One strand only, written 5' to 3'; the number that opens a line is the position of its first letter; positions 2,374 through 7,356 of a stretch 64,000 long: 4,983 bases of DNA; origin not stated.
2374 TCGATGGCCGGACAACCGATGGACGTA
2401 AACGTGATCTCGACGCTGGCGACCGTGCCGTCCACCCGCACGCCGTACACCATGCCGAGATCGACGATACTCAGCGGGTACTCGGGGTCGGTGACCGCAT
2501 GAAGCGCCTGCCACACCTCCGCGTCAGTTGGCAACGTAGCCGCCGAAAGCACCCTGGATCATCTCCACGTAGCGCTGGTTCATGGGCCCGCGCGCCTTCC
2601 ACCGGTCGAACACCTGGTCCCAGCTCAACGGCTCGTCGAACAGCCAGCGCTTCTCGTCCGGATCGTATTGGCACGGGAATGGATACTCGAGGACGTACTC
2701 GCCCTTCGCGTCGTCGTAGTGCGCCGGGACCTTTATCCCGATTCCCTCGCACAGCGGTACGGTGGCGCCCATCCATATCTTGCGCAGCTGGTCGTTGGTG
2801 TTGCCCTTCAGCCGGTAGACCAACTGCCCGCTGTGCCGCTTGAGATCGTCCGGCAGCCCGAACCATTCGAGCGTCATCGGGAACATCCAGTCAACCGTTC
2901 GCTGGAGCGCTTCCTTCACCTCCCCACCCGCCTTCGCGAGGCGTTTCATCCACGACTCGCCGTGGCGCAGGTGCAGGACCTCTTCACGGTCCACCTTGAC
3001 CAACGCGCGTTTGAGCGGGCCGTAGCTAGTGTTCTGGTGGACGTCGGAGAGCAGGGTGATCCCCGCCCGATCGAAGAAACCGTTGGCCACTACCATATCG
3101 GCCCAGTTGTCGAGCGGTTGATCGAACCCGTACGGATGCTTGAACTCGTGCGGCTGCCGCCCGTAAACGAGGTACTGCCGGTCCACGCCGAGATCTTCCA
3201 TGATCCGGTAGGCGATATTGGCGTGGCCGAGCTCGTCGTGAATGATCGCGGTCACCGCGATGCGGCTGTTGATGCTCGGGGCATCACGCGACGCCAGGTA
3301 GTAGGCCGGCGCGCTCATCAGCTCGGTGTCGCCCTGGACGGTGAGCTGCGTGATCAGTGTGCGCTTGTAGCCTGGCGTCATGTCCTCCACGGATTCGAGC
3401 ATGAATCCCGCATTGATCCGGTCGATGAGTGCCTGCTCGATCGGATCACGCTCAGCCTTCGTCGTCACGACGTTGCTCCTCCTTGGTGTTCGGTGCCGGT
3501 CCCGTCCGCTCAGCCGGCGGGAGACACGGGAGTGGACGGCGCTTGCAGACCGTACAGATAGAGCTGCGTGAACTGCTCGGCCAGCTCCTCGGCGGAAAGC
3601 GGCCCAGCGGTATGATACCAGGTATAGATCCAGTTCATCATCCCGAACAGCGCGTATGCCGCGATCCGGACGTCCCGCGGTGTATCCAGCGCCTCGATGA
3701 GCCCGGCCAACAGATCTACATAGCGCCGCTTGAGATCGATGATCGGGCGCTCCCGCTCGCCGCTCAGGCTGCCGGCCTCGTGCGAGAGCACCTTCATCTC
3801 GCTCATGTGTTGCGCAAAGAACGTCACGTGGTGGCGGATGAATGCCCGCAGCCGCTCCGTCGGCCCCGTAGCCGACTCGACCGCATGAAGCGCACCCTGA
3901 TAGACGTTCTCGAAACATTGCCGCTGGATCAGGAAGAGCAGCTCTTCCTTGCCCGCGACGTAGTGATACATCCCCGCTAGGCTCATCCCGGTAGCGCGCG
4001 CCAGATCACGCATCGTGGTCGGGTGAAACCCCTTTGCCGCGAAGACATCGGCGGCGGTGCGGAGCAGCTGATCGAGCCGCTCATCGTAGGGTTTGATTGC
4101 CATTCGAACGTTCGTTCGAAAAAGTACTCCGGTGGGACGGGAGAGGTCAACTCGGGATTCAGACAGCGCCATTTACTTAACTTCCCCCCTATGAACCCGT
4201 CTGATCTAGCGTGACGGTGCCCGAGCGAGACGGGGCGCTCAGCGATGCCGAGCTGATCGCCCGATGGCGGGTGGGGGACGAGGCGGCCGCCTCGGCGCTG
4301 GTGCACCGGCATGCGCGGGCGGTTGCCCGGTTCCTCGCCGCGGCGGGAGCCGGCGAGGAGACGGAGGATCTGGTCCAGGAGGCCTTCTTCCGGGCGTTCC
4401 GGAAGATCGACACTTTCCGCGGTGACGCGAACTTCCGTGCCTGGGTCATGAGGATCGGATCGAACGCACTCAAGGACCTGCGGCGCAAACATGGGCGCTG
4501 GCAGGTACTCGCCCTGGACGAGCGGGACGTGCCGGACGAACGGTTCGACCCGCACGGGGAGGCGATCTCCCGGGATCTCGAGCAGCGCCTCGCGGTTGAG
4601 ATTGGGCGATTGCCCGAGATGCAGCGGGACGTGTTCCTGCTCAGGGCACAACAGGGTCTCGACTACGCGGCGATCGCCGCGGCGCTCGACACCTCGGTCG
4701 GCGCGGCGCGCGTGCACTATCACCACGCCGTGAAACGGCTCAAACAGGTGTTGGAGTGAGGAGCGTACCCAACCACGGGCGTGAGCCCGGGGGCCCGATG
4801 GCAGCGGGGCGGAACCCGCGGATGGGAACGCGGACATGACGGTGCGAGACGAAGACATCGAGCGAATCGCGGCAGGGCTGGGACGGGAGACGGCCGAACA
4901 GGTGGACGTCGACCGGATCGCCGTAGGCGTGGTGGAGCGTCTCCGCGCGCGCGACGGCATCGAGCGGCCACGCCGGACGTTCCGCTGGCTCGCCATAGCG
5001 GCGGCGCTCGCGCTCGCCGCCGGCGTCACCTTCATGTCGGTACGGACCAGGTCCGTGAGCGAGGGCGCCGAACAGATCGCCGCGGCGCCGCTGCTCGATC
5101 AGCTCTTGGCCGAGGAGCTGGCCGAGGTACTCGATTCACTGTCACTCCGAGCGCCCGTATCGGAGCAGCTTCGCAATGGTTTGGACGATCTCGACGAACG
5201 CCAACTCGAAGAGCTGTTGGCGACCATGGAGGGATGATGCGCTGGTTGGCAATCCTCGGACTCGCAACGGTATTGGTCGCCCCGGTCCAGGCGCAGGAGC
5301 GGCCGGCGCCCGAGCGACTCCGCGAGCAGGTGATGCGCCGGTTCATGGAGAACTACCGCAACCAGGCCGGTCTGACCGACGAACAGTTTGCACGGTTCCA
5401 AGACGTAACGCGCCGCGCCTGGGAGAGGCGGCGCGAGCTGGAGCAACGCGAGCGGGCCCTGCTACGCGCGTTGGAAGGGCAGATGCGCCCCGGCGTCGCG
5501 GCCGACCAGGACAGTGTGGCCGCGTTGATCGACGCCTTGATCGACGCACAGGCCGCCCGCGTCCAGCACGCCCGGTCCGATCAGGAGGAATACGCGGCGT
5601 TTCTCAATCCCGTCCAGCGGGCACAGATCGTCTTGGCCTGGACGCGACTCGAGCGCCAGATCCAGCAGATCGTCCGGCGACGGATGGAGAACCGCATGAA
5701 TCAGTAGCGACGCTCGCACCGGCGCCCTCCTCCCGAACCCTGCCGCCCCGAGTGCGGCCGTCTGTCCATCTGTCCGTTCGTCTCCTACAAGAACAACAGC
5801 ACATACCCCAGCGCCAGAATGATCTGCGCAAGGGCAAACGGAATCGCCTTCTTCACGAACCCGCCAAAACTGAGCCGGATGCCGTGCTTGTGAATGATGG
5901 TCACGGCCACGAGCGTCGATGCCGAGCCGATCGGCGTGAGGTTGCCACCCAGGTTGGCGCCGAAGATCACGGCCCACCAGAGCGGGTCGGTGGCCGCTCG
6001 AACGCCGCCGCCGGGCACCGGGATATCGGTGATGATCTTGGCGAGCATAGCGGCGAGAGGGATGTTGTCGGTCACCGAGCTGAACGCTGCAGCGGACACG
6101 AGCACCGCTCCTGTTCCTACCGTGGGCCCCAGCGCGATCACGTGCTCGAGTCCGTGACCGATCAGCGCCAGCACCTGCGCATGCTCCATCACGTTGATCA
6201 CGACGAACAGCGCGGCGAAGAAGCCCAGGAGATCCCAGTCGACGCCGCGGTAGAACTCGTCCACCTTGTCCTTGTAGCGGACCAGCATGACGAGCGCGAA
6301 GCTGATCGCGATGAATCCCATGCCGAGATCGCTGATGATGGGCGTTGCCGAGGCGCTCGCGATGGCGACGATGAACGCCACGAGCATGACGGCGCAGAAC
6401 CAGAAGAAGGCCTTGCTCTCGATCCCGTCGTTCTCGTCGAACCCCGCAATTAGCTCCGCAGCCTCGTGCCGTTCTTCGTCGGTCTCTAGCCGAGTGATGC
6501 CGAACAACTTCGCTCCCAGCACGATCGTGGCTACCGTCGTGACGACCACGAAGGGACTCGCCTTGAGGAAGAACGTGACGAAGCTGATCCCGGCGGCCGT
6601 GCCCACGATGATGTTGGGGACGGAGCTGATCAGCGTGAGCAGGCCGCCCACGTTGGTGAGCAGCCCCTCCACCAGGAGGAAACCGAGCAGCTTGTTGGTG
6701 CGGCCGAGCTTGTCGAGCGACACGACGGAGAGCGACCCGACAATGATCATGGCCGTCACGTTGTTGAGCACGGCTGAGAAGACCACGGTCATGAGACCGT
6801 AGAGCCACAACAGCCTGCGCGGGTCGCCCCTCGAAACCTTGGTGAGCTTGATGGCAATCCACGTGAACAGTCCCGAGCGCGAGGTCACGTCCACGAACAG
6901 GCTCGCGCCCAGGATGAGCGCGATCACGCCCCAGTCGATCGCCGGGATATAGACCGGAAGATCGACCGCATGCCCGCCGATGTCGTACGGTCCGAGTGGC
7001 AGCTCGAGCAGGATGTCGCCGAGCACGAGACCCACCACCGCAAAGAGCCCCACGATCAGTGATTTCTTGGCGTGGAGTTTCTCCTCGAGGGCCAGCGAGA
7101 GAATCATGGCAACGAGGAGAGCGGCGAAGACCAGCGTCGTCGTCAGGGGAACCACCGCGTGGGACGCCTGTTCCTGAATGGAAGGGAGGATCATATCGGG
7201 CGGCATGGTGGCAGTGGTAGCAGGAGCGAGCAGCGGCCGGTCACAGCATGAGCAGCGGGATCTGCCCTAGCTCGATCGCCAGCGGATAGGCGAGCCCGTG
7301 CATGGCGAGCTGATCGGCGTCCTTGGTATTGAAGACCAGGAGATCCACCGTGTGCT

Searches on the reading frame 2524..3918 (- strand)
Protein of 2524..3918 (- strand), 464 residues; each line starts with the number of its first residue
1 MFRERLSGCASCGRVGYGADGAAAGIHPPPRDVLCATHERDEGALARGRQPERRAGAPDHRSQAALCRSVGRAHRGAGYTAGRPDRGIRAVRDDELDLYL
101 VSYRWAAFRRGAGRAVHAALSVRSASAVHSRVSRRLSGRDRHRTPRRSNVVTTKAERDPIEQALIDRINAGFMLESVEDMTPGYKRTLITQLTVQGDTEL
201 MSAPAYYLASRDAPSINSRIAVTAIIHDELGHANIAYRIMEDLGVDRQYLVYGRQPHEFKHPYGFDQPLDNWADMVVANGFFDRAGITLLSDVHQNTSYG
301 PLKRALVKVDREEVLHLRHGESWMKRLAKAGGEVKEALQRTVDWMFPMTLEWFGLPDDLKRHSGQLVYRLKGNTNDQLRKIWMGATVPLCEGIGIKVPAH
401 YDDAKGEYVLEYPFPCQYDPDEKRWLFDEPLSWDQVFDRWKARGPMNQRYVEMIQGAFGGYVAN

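Call 24: search_protein_families(library=pfam, proteins=[window:2524-3918:-], max_evalue=0.0001)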
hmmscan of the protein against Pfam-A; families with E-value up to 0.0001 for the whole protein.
window:2524-3918:- (464 aa): 1 family
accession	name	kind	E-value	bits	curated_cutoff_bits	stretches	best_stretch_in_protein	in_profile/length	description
PF05138.18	PaaA_PaaC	-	2.3e-56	191.4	28.5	1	174-408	4-240/263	Phenylacetic acid catabolic protein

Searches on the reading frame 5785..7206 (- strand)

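Call 24: search_protein_families(library=pfam, proteins=[window:5785-7206:-], max_evalue=0.0001)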
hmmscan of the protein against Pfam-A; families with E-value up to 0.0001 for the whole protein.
window:5785-7206:- (473 aa): 3 families
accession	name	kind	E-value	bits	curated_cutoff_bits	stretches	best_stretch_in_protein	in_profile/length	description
PF03600.22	CitMHS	-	2.9e-50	171.7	31.9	1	83-416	30-336/336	Citrate transporter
PF02040.21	ArsB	-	2.6e-13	50.6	22.2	1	95-467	59-417/423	Arsenical pump membrane protein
PF06450.18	NhaB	-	4.6e-08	32.8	27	1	175-466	204-493/515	Bacterial Na+/H+ antiporter B (NhaB)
